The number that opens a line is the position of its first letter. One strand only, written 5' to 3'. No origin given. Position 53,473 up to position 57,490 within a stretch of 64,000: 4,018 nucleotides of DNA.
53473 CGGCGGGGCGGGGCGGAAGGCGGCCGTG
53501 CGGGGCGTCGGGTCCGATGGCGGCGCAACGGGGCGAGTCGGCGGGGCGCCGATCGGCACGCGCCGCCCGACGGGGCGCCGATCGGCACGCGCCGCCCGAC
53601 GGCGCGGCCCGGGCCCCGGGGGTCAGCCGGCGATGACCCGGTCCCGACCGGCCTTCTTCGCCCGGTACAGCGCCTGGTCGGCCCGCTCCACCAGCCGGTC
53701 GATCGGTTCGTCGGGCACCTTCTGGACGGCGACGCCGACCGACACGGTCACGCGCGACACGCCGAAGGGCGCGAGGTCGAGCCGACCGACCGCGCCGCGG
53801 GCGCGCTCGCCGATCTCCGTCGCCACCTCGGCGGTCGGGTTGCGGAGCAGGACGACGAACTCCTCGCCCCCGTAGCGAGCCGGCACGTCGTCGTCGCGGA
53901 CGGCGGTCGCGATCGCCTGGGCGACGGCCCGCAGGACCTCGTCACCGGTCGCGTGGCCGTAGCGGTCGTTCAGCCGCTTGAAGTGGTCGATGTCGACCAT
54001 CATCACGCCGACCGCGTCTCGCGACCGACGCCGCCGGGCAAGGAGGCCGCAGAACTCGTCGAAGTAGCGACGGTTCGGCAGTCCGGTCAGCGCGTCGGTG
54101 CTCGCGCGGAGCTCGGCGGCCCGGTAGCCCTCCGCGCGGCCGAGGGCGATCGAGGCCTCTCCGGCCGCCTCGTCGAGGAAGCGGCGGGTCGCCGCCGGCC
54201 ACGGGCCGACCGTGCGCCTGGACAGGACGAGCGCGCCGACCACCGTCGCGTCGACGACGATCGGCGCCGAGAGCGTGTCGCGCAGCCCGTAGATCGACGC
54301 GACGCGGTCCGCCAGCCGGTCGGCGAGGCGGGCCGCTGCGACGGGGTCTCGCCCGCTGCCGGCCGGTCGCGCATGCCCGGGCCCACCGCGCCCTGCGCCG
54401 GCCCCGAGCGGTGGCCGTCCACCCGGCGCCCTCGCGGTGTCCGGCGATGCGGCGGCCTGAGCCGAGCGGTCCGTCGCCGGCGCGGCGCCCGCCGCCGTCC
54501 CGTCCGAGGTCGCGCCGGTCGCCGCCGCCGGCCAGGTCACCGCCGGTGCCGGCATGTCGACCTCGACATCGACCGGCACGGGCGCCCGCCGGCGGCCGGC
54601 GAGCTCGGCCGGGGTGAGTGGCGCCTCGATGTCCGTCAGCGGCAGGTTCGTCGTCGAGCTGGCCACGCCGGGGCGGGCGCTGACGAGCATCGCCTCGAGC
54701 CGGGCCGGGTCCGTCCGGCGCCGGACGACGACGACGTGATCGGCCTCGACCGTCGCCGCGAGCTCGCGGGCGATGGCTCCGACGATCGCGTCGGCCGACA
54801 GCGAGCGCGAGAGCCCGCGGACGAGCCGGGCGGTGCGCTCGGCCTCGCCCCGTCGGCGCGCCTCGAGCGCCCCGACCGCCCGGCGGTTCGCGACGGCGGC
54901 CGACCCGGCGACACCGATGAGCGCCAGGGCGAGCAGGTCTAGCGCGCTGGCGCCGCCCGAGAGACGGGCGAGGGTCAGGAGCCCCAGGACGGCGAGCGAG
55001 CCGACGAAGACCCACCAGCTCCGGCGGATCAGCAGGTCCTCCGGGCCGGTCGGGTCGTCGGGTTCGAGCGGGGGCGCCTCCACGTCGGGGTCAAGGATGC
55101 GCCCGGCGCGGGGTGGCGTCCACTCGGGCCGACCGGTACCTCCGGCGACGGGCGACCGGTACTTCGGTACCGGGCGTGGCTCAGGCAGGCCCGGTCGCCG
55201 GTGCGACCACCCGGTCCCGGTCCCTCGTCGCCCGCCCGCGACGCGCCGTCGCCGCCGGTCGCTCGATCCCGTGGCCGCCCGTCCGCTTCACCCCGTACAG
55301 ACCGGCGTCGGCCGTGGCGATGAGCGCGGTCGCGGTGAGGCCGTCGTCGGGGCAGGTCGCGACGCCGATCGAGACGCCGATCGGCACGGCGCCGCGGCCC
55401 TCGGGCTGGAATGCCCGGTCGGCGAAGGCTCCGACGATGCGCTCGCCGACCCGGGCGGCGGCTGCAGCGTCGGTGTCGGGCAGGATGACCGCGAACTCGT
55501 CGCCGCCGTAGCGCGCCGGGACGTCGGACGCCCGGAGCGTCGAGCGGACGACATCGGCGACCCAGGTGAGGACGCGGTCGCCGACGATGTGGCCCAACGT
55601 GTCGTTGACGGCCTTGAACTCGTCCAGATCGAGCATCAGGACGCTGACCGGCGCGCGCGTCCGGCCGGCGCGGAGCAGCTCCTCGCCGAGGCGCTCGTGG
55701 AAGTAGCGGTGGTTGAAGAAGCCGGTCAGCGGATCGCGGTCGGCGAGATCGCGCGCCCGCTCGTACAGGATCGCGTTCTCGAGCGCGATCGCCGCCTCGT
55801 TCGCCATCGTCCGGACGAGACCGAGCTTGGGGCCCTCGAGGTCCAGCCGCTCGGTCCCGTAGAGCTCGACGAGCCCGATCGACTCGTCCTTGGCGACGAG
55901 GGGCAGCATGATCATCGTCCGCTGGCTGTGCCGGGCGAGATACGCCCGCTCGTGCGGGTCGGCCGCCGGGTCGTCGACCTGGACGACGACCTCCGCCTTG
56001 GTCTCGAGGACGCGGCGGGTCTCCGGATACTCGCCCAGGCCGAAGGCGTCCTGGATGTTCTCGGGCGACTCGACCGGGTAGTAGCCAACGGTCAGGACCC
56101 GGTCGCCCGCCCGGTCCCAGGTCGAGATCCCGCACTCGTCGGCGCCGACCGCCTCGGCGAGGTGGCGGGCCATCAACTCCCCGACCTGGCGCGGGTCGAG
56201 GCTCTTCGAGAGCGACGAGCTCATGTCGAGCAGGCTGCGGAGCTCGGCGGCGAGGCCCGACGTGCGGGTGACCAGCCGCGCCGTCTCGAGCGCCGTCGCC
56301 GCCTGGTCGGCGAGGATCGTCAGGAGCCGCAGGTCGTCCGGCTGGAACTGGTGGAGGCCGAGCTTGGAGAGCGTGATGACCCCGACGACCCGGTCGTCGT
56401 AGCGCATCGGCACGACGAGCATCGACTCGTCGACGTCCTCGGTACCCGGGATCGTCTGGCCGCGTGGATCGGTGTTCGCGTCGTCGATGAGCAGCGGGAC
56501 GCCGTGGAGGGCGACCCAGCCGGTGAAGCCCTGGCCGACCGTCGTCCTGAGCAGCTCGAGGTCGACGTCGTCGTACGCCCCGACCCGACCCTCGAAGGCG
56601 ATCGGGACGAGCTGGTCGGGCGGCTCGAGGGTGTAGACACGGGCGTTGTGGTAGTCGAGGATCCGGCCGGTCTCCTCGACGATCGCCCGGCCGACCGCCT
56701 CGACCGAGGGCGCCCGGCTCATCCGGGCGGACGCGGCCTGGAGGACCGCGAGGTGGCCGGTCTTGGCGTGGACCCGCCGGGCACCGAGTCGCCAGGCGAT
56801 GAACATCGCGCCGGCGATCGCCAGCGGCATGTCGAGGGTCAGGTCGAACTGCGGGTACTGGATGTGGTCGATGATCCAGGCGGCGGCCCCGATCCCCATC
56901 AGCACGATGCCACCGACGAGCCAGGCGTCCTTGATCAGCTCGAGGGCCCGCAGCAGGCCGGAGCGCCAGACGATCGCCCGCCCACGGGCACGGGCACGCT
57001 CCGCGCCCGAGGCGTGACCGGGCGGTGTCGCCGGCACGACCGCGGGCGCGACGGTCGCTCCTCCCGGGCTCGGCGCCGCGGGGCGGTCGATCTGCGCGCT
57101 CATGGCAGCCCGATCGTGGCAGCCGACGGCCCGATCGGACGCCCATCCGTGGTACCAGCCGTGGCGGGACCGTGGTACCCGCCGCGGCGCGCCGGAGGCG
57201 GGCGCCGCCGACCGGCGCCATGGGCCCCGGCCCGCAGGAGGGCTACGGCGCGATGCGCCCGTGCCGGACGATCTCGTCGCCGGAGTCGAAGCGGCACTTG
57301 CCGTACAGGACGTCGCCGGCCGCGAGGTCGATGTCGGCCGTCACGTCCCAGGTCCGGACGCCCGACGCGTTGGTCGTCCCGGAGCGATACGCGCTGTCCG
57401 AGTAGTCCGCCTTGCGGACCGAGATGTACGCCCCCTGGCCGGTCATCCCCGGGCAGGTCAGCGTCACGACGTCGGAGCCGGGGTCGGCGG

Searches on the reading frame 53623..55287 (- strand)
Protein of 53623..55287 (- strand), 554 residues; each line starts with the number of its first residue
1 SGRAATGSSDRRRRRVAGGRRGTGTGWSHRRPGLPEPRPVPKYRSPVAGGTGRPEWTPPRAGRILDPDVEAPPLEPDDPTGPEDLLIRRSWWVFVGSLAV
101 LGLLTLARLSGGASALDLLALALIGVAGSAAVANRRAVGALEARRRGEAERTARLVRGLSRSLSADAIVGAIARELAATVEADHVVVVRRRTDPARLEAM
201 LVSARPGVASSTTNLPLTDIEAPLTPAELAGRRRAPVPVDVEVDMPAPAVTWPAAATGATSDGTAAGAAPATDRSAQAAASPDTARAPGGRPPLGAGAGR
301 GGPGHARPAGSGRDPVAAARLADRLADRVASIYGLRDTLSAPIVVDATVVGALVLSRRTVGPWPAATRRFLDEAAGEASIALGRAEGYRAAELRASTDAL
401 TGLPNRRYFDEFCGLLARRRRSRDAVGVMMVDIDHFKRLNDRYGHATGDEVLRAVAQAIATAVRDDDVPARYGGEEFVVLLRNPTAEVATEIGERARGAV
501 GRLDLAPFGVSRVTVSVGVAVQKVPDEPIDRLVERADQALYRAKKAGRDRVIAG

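Call 45: search_protein_families(library=pfam, proteins=[window:53623-55287:-], max_evalue=0.001)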
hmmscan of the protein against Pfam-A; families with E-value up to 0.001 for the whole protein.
window:53623-55287:- (554 aa): 3 families
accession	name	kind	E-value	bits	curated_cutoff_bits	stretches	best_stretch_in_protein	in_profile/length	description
PF00990.26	GGDEF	-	7.6e-47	159.5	23.8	1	395-550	1-161/161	Diguanylate cyclase, GGDEF domain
PF01590.32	GAF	-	5.4e-08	33.9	22.4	1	166-382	3-133/133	GAF domain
PF13492.12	GAF_3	-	0.00043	21.1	27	1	331-382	76-127/129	GAF domain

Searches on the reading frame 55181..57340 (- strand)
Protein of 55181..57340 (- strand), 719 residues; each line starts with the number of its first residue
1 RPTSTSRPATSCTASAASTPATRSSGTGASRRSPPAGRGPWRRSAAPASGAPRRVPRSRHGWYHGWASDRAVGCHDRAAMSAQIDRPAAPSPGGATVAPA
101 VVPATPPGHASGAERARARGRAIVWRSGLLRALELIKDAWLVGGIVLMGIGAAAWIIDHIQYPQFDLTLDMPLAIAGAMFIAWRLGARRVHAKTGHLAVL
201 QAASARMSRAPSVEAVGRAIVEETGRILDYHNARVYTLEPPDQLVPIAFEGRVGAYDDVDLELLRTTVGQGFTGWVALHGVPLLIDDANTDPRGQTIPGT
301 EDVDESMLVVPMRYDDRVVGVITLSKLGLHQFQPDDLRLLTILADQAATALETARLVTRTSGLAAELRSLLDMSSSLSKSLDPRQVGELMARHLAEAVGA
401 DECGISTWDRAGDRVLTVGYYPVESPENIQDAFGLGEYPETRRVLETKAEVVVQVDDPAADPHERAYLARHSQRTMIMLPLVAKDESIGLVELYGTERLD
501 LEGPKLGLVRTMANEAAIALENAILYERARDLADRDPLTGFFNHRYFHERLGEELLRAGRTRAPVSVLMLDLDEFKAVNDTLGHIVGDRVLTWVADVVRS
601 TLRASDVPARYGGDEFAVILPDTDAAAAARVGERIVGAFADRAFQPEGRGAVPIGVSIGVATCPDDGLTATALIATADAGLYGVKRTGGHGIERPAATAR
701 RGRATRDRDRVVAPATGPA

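Call 45: search_protein_families(library=pfam, proteins=[window:55181-57340:-], max_evalue=0.001)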
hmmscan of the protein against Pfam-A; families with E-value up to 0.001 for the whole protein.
window:55181-57340:- (719 aa): 4 families
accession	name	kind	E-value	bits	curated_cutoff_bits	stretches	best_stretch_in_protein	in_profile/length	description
PF00990.26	GGDEF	-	8.6e-42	143.1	23.8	1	533-688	1-158/161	Diguanylate cyclase, GGDEF domain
PF13185.12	GAF_2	-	5.9e-30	104.7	28.6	2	212-352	3-136/136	GAF domain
PF01590.32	GAF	-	2e-26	93.5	22.4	2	214-351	3-133/133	GAF domain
PF13492.12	GAF_3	-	9.5e-20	71.8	27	2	303-352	79-128/129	GAF domain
